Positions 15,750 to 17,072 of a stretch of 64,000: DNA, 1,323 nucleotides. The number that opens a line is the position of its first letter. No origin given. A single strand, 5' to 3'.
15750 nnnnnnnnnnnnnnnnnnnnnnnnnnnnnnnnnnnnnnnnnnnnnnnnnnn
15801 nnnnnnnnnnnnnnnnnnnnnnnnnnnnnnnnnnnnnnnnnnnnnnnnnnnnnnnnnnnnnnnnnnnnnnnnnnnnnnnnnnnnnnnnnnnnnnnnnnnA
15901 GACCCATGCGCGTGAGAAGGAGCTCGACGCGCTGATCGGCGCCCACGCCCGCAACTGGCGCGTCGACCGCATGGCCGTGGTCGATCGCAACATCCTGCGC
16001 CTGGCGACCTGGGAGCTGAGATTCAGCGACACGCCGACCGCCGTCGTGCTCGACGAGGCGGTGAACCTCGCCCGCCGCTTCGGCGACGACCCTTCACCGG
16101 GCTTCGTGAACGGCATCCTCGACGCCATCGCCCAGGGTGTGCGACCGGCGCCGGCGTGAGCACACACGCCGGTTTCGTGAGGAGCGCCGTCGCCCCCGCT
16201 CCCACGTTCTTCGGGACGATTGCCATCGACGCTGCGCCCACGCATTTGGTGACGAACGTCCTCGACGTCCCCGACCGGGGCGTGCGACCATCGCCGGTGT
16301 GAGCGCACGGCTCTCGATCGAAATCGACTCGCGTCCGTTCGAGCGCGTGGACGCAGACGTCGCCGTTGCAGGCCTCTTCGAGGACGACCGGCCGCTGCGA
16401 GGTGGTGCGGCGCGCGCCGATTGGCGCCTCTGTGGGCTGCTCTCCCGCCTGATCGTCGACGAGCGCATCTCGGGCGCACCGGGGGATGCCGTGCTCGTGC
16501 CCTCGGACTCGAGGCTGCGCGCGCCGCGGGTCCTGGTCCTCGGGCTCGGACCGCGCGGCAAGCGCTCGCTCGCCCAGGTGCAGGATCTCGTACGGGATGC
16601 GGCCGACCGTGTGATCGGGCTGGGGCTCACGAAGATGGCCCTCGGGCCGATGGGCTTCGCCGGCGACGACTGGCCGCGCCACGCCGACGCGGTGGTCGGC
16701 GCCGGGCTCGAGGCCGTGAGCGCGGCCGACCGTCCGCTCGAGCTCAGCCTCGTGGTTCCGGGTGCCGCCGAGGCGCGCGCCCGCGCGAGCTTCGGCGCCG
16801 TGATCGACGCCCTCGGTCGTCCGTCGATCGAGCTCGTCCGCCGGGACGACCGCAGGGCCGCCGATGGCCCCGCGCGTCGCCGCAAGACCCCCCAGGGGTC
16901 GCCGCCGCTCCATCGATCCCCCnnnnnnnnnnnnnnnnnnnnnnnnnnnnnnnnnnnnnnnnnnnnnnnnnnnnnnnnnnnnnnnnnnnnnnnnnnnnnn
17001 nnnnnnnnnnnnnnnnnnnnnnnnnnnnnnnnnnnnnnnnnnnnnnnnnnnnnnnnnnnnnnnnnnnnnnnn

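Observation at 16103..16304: Duplicated nusB 3' end forms a 48-codon ORF bridging two GTGA-type overlaps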

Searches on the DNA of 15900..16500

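Call 36: search_rna_families(source=window, start=15900, end=16500, threshold=evalue, max_evalue=10)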
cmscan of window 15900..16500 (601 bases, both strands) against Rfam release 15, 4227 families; matches with E-value up to 10: 4.
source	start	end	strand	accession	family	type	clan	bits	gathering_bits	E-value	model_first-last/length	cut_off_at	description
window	16138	16191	-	RF02234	sX15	Gene; sRNA;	-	19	55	0.92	1-159/159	no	Xanthomonadaceae sRNA sX15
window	16229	16373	+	RF01754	radC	Cis-reg;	-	18.1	40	0.32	1-149/149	no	radC RNA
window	16108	16194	-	RF02868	ncS037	Gene; sRNA;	-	16.4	112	2.9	1-152/152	no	Burkholderia sRNA 37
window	16089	16197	-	RF01529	CC3552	Gene; sRNA;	-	15.4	50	5.3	1-106/106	no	Cauldobacter sRNA CC3552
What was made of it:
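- On Known structured RNA, terminator or promoter element: The best Rfam hits score 15-19 bits against gathering scores of 40-112 (call 36).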

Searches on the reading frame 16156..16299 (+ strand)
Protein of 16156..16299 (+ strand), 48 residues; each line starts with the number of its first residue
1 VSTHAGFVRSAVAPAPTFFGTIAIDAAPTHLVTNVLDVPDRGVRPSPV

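Call 5: search_protein_families(library=pfam, proteins=[window:16156-16299:+], max_evalue=1)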
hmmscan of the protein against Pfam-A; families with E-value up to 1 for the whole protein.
window:16156-16299:+ (48 aa): 0 families

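Call 58: search_protein_families(library=ncbifam, proteins=[window:16156-16299:+], max_evalue=0.1)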
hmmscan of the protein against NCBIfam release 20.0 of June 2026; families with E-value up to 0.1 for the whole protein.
window:16156-16299:+ (48 aa): 0 families
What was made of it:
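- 16156..16302 (+): 48-codon ORF (ORF48) running from the first to the second stop/start overlap. No family hit (calls 5, 58).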

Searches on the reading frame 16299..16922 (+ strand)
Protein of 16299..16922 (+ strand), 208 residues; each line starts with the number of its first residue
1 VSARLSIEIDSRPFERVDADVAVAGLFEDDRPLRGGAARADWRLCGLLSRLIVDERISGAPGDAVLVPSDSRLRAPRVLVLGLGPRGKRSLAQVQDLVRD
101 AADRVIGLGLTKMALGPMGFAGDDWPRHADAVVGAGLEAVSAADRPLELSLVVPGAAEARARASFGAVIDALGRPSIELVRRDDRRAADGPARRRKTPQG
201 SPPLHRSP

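Call 5: search_protein_families(library=pfam, proteins=[window:16299-16922:+], max_evalue=1)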
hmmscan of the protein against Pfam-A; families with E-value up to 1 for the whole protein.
window:16299-16922:+ (208 aa): 1 family
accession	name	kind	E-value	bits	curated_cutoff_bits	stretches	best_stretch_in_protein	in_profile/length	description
PF02789.23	Peptidase_M17_N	-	4.9e-11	43.1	23.4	1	25-133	3-112/129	Cytosol aminopeptidase family, N-terminal domain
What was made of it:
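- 16299..16925 (+): Peptidase_M17_N-like gene (208 aa); its start GTG overlaps the ORF48 stop. Pfam PF02789 E=4.9e-11 (call 5).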

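Call 27: find_related_loci(query=A1, collection=metagenome_contigs, flank=1500)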
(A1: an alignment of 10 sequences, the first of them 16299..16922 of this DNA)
Query A1 (208 aa) in metagenome_contigs; peptide patterns used: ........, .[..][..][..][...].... (x = any residue, [..] = any of these).
516 stretches matched a pattern; 188 encode a relative of the query (tblastn E <= 1e-3); the best 80 are kept; 80 distinct loci.
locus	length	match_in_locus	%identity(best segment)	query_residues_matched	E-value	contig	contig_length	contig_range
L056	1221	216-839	96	1-208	5e-133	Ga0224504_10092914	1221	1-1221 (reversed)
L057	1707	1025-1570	99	1-182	3e-116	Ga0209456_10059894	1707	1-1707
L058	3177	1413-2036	65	1-208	2e-78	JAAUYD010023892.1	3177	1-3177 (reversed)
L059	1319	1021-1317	77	1-99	5e-46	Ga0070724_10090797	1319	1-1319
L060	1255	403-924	51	1-171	2e-45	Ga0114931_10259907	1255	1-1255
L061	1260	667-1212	46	1-179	6e-44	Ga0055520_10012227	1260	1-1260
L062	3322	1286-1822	47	1-179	1e-41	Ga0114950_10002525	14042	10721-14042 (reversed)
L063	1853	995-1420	54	1-142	2e-41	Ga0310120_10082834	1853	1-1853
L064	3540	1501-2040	46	4-184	7e-41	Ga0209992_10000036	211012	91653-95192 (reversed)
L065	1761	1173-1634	50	1-154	2e-41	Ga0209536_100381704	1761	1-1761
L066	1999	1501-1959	52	1-153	1e-40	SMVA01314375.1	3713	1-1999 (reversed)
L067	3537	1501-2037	46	5-183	2e-40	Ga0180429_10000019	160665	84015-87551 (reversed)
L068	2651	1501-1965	46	1-155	5e-40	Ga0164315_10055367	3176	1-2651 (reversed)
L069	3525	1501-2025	45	5-179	3e-40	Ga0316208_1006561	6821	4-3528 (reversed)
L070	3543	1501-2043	44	3-184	5e-40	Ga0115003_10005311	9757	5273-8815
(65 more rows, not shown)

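Call 58: search_protein_families(library=ncbifam, proteins=[window:16299-16922:+], max_evalue=0.1)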
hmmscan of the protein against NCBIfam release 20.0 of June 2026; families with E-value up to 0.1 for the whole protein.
window:16299-16922:+ (208 aa): 1 family
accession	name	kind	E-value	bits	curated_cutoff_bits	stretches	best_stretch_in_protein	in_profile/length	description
NF002074.0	PRK00913.1-4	equivalog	7.4e-05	21.7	415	1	9-111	5-106/496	leucyl aminopeptidase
